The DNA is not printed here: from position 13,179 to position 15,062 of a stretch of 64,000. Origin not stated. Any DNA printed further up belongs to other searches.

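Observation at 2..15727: GH57-only alpha-glucan cluster co-oriented with substrate-level ATP and NADH-oxidation genes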

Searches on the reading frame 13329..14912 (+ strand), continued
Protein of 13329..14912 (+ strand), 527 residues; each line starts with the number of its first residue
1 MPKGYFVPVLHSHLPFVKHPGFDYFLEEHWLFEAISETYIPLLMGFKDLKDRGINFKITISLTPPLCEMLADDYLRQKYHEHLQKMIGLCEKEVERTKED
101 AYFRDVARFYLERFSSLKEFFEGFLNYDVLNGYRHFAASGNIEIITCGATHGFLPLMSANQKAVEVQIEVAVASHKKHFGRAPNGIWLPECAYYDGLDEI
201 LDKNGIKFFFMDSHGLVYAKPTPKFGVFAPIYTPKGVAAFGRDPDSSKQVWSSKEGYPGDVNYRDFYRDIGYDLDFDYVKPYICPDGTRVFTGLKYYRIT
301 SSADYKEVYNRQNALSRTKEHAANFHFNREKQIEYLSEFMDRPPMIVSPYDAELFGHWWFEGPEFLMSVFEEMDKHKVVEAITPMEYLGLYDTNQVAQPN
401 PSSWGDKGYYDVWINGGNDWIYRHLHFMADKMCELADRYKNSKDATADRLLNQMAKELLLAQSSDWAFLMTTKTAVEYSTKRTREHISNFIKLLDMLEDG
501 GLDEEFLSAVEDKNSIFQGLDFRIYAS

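Call 54: search_protein_families(library=pfam, proteins=[L012:399-1676:+, L012:3128-5038:+, L012:6749-7975:+, L012:7972-9321:+, L012:11794-12921:+, L012:13103-14860:+], max_evalue=0.01)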
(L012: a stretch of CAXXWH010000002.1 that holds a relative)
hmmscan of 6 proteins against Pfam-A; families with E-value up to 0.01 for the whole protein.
L012:399-1676:+ (425 aa): 4 families
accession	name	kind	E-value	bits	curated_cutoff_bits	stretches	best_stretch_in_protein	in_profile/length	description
PF00113.28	Enolase_C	-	1.1e-116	389.7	21.5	1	143-422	4-287/296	Enolase, C-terminal TIM barrel domain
PF03952.21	Enolase_N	-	1.3e-59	200.5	35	1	5-135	1-131/131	Enolase, N-terminal domain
PF07476.17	MAAL_C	-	5.5e-07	29.4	27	1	303-377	131-204/249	Methylaspartate ammonia-lyase C-terminus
PF13378.12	MR_MLE_C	-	2.6e-06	27.8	29.4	1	269-370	56-154/219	Enolase C-terminal domain-like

L012:3128-5038:+ (636 aa): 1 family
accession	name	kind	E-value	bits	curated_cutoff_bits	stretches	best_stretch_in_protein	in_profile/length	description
PF04087.19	DUF389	-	3.9e-42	144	23.9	1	379-515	1-137/137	Domain of unknown function (DUF389)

L012:6749-7975:+ (408 aa): 1 family
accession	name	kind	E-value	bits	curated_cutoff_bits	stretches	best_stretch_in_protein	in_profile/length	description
PF00162.24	PGK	-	8.9e-147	489.5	27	1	15-394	1-379/379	Phosphoglycerate kinase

L012:7972-9321:+ (449 aa): 3 families
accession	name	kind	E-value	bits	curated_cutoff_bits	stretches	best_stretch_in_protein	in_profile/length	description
PF01769.21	MgtE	-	4.1e-29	101.8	27.6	1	320-442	1-124/125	Divalent cation transporter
PF03448.22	MgtE_N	-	1.4e-15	58.1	25.9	1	26-130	3-101/102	MgtE intracellular N domain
PF00571.33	CBS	-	2.4e-09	37.8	24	1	210-254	11-55/57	CBS domain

L012:11794-12921:+ (375 aa): 3 families
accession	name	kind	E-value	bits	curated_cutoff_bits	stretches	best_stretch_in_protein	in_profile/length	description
PF00072.30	Response_reg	-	9.8e-26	90.5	30.2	1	8-117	1-110/111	Response regulator receiver domain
PF02518.31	HATPase_c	-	2.4e-15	57.4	26.4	1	257-373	3-107/111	Histidine kinase-, DNA gyrase B-, and HSP90-like ATPase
PF00512.31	HisKA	-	2.3e-07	31.2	26.9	1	146-214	2-64/66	His Kinase A (phospho-acceptor) domain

L012:13103-14860:+ (585 aa): 2 families
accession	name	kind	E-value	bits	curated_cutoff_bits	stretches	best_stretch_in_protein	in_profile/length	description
PF00361.26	Proton_antipo_M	-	7.8e-40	137.3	21.5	1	172-445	2-286/294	NADH:quinone oxidoreductase/Mrp antiporter, TM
PF00662.26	Proton_antipo_N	-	1.7e-06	28.3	24.5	1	112-144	12-44/51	NADH-Ubiquinone oxidoreductase (complex I), chain 5 N-terminus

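Call 58: find_related_loci(query=L009:7963-9372:+, collection=genome_contigs, flank=6000)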
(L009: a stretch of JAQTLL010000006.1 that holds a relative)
Query L009:7963-9372:+ (469 aa) in genome_contigs; peptide patterns used: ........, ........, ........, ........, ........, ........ (x = any residue, [..] = any of these).
46 stretches matched a pattern; 10 encode a relative of the query (tblastn E <= 1e-3); 10 distinct loci.
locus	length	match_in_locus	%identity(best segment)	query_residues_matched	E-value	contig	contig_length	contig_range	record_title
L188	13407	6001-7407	100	1-469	0e+0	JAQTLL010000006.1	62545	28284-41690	MAG: Sulfuricurvum sp. isolate STA_16 NODE_919_length_62545_cov_274.457897_Sandtown_A, whole genome shotgun sequence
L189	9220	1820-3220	70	1-467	0e+0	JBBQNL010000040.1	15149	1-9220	MAG: Campylobacterales bacterium isolate Co_metawrap_283 Cmw_283_k141_6307661_length_15149_cov_8.0000, whole genome shot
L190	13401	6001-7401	72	1-467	0e+0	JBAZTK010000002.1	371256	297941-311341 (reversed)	MAG: Sulfuricurvum sp. isolate SO_2017_GW1_200 NODE_195_length_371256_cov_4.056722_OW334_2017, whole genome shotgun sequ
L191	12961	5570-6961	39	1-464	1e-106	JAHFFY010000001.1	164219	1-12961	MAG: Candidatus Omnitrophota bacterium isolate nzgw302 NODE_104_length_164220_cov_4.168764, whole genome shotgun sequenc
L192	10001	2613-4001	41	1-464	2e-104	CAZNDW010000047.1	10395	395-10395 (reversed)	MAG TPA_asm: uncultured Planctomycetales bacterium isolate binchicken_co21_435 genome assembly, contig: NODE_5363_length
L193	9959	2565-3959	38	1-466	6e-103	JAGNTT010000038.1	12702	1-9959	MAG: Candidatus Omnitrophota bacterium isolate Go_SlAct_bin_392 Go_SlAct_22294_length_12702_cov_9.303141, whole genome s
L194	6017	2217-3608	39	1-465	2e-99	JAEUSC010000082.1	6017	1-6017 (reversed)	MAG: Candidatus Omnitrophota bacterium isolate new MAG-293 k141_2775196, whole genome shotgun sequence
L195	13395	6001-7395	40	1-465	5e-110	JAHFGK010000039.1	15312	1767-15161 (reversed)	MAG: Candidatus Omnitrophota bacterium isolate nzgw313 NODE_5541_length_15313_cov_3.144747, whole genome shotgun sequenc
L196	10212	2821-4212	36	1-464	6e-94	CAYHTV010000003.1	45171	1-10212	MAG TPA_asm: uncultured Planctomycetales bacterium isolate ERP119705_co15_632 genome assembly, contig: NODE_553_length_4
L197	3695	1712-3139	36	1-463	2e-92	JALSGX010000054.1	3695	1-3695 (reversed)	MAG: Ghiorsea sp. isolate 354-166_maxbin2_scaf2bin.179 354-166_scaffold_22002_c1, whole genome shotgun sequence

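Call 70: search_protein_families(library=pfam, proteins=[L016:13593-17426:+, L016:17530-18969:+, L016:19930-21192:+, L036:13431-14477:+, L036:15121-17061:-])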
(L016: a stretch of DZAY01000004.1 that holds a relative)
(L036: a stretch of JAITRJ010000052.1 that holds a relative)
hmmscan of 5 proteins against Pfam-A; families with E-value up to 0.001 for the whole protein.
L016:13593-17426:+ (1277 aa): 4 families
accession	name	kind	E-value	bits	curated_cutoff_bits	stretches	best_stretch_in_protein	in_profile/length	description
PF01436.27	NHL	-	4.4e-09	36.4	20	0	168-194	1-28/28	NHL repeat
PF13205.12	Big_5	-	6.7e-09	36.9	23.6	1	560-655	7-105/105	Bacterial Ig-like domain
PF17170.10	DUF5128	-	1.2e-06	28.4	22.9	1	401-603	48-248/321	6-bladed beta-propeller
PF16288.11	DUF4934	-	2.7e-05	24.6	27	0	120-200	21-100/102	Domain of unknown function (DUF4934)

L016:17530-18969:+ (479 aa): 1 family
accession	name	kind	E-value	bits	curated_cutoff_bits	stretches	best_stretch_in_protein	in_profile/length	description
PF05235.19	CHAD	-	5.2e-43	148.1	25.6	1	198-414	9-225/228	CHAD domain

L016:19930-21192:+ (420 aa): 4 families
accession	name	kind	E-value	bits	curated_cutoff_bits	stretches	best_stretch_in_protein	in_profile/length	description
PF01053.26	Cys_Met_Meta_PP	-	1.1e-129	432.8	27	1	4-420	1-381/381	Cys/Met metabolism PLP-dependent enzyme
PF00155.27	Aminotran_1_2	-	8.7e-10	38.7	19.7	1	47-225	30-239/361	Aminotransferase class I and II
PF01041.23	DegT_DnrJ_EryC1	-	3.6e-08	33.5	19.8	1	58-181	24-147/360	DegT/DnrJ/EryC1/StrS aminotransferase family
PF00266.25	Aminotran_5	-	6e-08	32.5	21.5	1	82-227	73-221/371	Aminotransferase class-V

L036:13431-14477:+ (348 aa): 2 families
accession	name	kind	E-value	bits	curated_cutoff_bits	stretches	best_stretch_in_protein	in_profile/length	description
PF01595.25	CNNM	-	1e-27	97.4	28.4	1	9-180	4-181/181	Cyclin M transmembrane N-terminal domain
PF00571.33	CBS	-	4.6e-10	40.1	24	1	261-315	1-56/57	CBS domain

L036:15121-17061:- (646 aa): 1 family
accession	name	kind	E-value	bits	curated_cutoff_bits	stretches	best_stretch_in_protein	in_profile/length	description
PF00884.28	Sulfatase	-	5.4e-22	78.9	25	1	292-577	1-300/301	Sulfatase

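Call 71: find_homologous_proteins(query=A1, max_evalue=1e-60)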
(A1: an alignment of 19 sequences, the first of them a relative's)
Query A1 (19 sequences) (469 aa, profile of the alignment): 7981 proteins with E <= 1e-60 among 8000 candidates; the best 120 are listed.
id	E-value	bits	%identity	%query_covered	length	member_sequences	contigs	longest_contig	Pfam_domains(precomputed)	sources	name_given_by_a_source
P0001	1.7e-222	757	51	99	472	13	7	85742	PF00534.27,PF08323.18,PF13439.13,PF13692.13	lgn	-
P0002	1.2e-218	745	49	99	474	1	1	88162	PF00534.27,PF08323.18,PF13692.13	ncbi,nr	ncbi:MAG: glycogen/starch synthase [Campylobacterota bacterium]|nr:glycogen/starch synthase [Campylo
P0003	3.2e-218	743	48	99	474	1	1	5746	PF00534.27,PF08323.18,PF13692.13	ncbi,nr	ncbi:MAG: glycogen/starch synthase [Campylobacterota bacterium]|nr:glycogen/starch synthase [Campylo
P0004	3.8e-218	743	47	99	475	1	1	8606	PF00534.27,PF08323.18,PF13692.13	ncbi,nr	ncbi:MAG: glycogen/starch synthase [Campylobacterota bacterium]|nr:glycogen/starch synthase [Campylo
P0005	4.2e-218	743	49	99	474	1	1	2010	PF00534.27,PF08323.18,PF13439.13,PF13692.13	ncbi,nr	ncbi:MAG: glycogen/starch synthase [Campylobacterota bacterium]|nr:glycogen/starch synthase [Campylo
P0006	7.0e-218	742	47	99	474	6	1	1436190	PF00534.27,PF08323.18,PF13692.13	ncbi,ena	-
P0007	7.8e-218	742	48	99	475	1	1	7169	PF00534.27,PF08323.18,PF13692.13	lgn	-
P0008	1.3e-217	741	49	99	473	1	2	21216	PF00534.27,PF08323.18,PF13692.13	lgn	-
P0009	3.5e-217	740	48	99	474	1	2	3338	PF00534.27,PF08323.18,PF13439.13,PF13692.13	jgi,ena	-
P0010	1.2e-216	738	47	99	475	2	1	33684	PF00534.27,PF08323.18,PF13439.13,PF13692.13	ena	-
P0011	1.8e-216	738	47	99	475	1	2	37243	PF00534.27,PF08323.18,PF13439.13,PF13692.13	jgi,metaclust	metaclust:\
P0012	4.1e-216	736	51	99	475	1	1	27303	PF00534.27,PF08323.18,PF13439.13,PF13692.13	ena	-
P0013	9.2e-216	735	49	99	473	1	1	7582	PF00534.27,PF08323.18,PF13692.13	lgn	-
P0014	1.2e-215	735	48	99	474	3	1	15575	PF00534.27,PF08323.18,PF13692.13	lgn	-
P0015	1.6e-215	734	47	99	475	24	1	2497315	PF00534.27,PF08323.18,PF13439.13,PF13692.13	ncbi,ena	-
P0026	1.3e-213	728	50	99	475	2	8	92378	PF00534.27,PF08323.18,PF13692.13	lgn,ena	-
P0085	3.0e-200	684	67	99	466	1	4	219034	PF00534.27,PF13579.13,PF08323.18,PF13439.13,PF13692.13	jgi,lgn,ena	-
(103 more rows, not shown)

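Call 72: find_encoding_contigs(protein=P0006, flank=8000, max_places=3)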
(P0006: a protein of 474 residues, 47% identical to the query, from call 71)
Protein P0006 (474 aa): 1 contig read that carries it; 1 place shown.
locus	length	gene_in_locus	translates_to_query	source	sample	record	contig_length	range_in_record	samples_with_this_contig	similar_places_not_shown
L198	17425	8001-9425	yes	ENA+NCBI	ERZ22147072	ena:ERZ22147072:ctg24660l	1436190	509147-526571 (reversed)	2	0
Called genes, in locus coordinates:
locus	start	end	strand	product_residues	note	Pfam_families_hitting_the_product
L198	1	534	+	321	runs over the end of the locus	PF00365:PFK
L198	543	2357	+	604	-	PF00224:PK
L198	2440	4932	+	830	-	PF00483:NTP_transferase, PF12804:NTP_transf_3 (weak), PF25084:LbH_EIF2B, PF25087:GMPPB_C, PF24894:Hexapep_GlmU (weak), PF02878:PGM_PMM_I, PF02879:PGM_PMM_II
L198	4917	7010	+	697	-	PF03065:Glyco_hydro_57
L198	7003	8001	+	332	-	PF01087:GalP_UDP_transf, PF16268:DUF4921, PF02744:GalP_UDP_tr_C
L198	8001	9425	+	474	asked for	PF08323:Glyco_transf_5, PF00534:Glycos_transf_1, PF13692:Glyco_trans_1_4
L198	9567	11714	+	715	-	PF14827:dCache_3, PF13426:PAS_9, PF02518:HATPase_c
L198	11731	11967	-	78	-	-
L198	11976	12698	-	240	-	PF13640:2OG-FeII_Oxy_3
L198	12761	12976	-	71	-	-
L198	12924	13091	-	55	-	-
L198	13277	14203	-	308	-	PF04960:Glutaminase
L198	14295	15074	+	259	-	PF01544:CorA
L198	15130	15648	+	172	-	PF00924:MS_channel_2nd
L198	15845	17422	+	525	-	PF02743:dCache_1 (weak), PF00672:HAMP, PF00990:GGDEF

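Call 73: find_encoding_contigs(protein=P0001, flank=8000, max_places=4)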
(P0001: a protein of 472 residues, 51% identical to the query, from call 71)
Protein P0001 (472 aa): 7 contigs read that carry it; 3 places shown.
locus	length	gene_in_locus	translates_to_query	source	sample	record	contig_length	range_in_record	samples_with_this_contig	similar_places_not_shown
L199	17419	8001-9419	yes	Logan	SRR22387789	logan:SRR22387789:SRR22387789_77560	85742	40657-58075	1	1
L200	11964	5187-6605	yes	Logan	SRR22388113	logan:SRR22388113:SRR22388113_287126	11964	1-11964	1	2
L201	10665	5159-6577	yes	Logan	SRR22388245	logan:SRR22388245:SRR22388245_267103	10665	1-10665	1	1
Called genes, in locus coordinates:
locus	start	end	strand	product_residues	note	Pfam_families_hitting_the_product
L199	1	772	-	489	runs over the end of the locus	PF00224:PK, PF02887:PK_C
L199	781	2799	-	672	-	PF03065:Glyco_hydro_57, PF09094:AmyA-A_glucT_m, PF09095:AmyA-gluTrfs_C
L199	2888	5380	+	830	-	PF00483:NTP_transferase, PF00132:Hexapep (faint), PF25084:LbH_EIF2B, PF25087:GMPPB_C, PF24894:Hexapep_GlmU (weak), PF02878:PGM_PMM_I, PF02879:PGM_PMM_II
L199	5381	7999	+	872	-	PF03065:Glyco_hydro_57, PF01087:GalP_UDP_transf, PF16268:DUF4921, PF16285:DUF4931_N (weak), PF02744:GalP_UDP_tr_C (weak)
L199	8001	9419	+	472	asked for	PF08323:Glyco_transf_5, PF13439:Glyco_transf_4 (faint), PF00534:Glycos_transf_1, PF13692:Glyco_trans_1_4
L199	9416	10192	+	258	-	PF00480:ROK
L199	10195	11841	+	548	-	PF00343:Phosphorylase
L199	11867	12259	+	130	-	PF16258:DUF4912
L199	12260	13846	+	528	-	PF03065:Glyco_hydro_57, PF09210:BE_C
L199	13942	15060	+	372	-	PF01702:TGT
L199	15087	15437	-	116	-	PF28289:BV97_02767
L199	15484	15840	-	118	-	PF20098:DUF6488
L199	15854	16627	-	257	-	PF13795:HupE_UreJ_2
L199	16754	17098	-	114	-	-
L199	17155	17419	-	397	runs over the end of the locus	-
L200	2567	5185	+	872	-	PF03065:Glyco_hydro_57, PF01087:GalP_UDP_transf, PF16268:DUF4921, PF16285:DUF4931_N (weak), PF02744:GalP_UDP_tr_C (weak)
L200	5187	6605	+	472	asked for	PF08323:Glyco_transf_5, PF13439:Glyco_transf_4 (faint), PF00534:Glycos_transf_1, PF13692:Glyco_trans_1_4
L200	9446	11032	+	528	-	PF03065:Glyco_hydro_57, PF09210:BE_C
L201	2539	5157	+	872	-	PF03065:Glyco_hydro_57, PF01087:GalP_UDP_transf, PF16268:DUF4921, PF16285:DUF4931_N (weak), PF02744:GalP_UDP_tr_C (weak)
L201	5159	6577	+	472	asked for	PF08323:Glyco_transf_5, PF13439:Glyco_transf_4 (faint), PF00534:Glycos_transf_1, PF13692:Glyco_trans_1_4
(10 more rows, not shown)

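Call 87: find_encoding_contigs(protein=P0085, flank=6000, max_places=4)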
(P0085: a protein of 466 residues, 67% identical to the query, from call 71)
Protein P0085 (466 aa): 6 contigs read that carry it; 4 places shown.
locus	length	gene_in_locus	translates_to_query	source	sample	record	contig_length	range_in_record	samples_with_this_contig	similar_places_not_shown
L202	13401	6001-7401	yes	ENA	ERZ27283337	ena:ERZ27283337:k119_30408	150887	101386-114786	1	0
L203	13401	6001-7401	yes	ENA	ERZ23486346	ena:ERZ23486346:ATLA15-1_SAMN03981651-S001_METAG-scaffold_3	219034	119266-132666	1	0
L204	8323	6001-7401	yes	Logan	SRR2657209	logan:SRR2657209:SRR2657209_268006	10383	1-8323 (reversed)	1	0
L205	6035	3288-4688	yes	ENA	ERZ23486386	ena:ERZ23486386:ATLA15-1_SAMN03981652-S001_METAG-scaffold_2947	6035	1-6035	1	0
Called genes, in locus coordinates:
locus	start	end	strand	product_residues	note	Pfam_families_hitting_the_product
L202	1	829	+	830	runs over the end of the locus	PF00483:NTP_transferase, PF12804:NTP_transf_3, PF24894:Hexapep_GlmU (faint), PF25084:LbH_EIF2B, PF00132:Hexapep (faint), PF25087:GMPPB_C, PF02878:PGM_PMM_I, PF02879:PGM_PMM_II (weak)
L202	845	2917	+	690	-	PF03065:Glyco_hydro_57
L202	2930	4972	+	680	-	PF01074:Glyco_hydro_38N (weak), PF03065:Glyco_hydro_57, PF09094:AmyA-A_glucT_m, PF09095:AmyA-gluTrfs_C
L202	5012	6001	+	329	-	PF01087:GalP_UDP_transf, PF01230:HIT (faint), PF16268:DUF4921, PF16285:DUF4931_N, PF02744:GalP_UDP_tr_C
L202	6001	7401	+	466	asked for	PF08323:Glyco_transf_5, PF13439:Glyco_transf_4 (weak), PF13579:Glyco_trans_4_4 (faint), PF00534:Glycos_transf_1, PF13692:Glyco_trans_1_4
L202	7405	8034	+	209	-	PF16258:DUF4912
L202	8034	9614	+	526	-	PF03065:Glyco_hydro_57, PF09210:BE_C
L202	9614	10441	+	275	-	PF00480:ROK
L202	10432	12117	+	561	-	PF00343:Phosphorylase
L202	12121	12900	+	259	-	PF02253:PLA1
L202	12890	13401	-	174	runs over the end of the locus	PF18423:zf_CopZ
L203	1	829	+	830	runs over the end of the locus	PF00483:NTP_transferase, PF12804:NTP_transf_3, PF24894:Hexapep_GlmU (faint), PF25084:LbH_EIF2B, PF00132:Hexapep (faint), PF25087:GMPPB_C, PF02878:PGM_PMM_I, PF02879:PGM_PMM_II (weak)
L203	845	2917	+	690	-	PF03065:Glyco_hydro_57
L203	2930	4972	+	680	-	PF01074:Glyco_hydro_38N (weak), PF03065:Glyco_hydro_57, PF09094:AmyA-A_glucT_m, PF09095:AmyA-gluTrfs_C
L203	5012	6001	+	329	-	PF01087:GalP_UDP_transf, PF01230:HIT (faint), PF16268:DUF4921, PF16285:DUF4931_N, PF02744:GalP_UDP_tr_C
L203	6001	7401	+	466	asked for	PF08323:Glyco_transf_5, PF13439:Glyco_transf_4 (weak), PF13579:Glyco_trans_4_4 (faint), PF00534:Glycos_transf_1, PF13692:Glyco_trans_1_4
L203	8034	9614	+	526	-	PF03065:Glyco_hydro_57, PF09210:BE_C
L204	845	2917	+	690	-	PF03065:Glyco_hydro_57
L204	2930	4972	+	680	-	PF01074:Glyco_hydro_38N (weak), PF03065:Glyco_hydro_57, PF09094:AmyA-A_glucT_m, PF09095:AmyA-gluTrfs_C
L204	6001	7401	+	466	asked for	PF08323:Glyco_transf_5, PF13439:Glyco_transf_4 (weak), PF13579:Glyco_trans_4_4 (faint), PF00534:Glycos_transf_1, PF13692:Glyco_trans_1_4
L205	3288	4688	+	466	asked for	PF08323:Glyco_transf_5, PF13439:Glyco_transf_4 (weak), PF13579:Glyco_trans_4_4 (faint), PF00534:Glycos_transf_1, PF13692:Glyco_trans_1_4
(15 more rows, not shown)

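Call 88: find_encoding_contigs(protein=P0026, flank=6000, max_places=4)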
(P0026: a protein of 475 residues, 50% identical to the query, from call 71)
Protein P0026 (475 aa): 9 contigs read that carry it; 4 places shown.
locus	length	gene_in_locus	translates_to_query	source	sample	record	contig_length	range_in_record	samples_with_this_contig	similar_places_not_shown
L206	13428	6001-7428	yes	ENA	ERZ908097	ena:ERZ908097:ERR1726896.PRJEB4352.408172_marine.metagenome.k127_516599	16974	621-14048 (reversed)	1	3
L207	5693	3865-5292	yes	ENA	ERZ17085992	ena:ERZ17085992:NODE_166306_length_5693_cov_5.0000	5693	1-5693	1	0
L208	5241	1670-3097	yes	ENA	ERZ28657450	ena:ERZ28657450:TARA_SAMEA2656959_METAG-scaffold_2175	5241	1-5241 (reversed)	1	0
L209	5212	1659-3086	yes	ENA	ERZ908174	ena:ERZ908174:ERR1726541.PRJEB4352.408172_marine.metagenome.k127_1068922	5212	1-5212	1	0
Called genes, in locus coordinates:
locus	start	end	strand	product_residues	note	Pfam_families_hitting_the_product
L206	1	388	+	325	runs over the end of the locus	PF00365:PFK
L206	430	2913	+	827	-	PF00483:NTP_transferase, PF25084:LbH_EIF2B, PF25087:GMPPB_C, PF02878:PGM_PMM_I, PF02879:PGM_PMM_II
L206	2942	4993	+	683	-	PF03065:Glyco_hydro_57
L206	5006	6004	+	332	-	PF01087:GalP_UDP_transf, PF16285:DUF4931_N (weak), PF16268:DUF4921 (weak), PF02744:GalP_UDP_tr_C (weak)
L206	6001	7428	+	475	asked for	PF08323:Glyco_transf_5, PF00534:Glycos_transf_1, PF13692:Glyco_trans_1_4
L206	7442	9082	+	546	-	PF00343:Phosphorylase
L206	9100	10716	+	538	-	PF02878:PGM_PMM_I, PF02879:PGM_PMM_II, PF02880:PGM_PMM_III, PF00408:PGM_PMM_IV (weak)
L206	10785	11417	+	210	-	PF16258:DUF4912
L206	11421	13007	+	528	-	PF03065:Glyco_hydro_57, PF09210:BE_C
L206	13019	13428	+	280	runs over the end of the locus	PF00316:FBPase, PF18913:FBPase_C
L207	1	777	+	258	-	?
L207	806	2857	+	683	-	PF03065:Glyco_hydro_57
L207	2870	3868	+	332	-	PF01087:GalP_UDP_transf, PF16285:DUF4931_N (weak), PF16268:DUF4921 (weak), PF02744:GalP_UDP_tr_C (weak)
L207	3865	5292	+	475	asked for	PF08323:Glyco_transf_5, PF00534:Glycos_transf_1, PF13692:Glyco_trans_1_4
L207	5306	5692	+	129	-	?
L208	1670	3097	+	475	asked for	PF08323:Glyco_transf_5, PF00534:Glycos_transf_1, PF13692:Glyco_trans_1_4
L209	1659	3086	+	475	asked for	PF08323:Glyco_transf_5, PF00534:Glycos_transf_1, PF13692:Glyco_trans_1_4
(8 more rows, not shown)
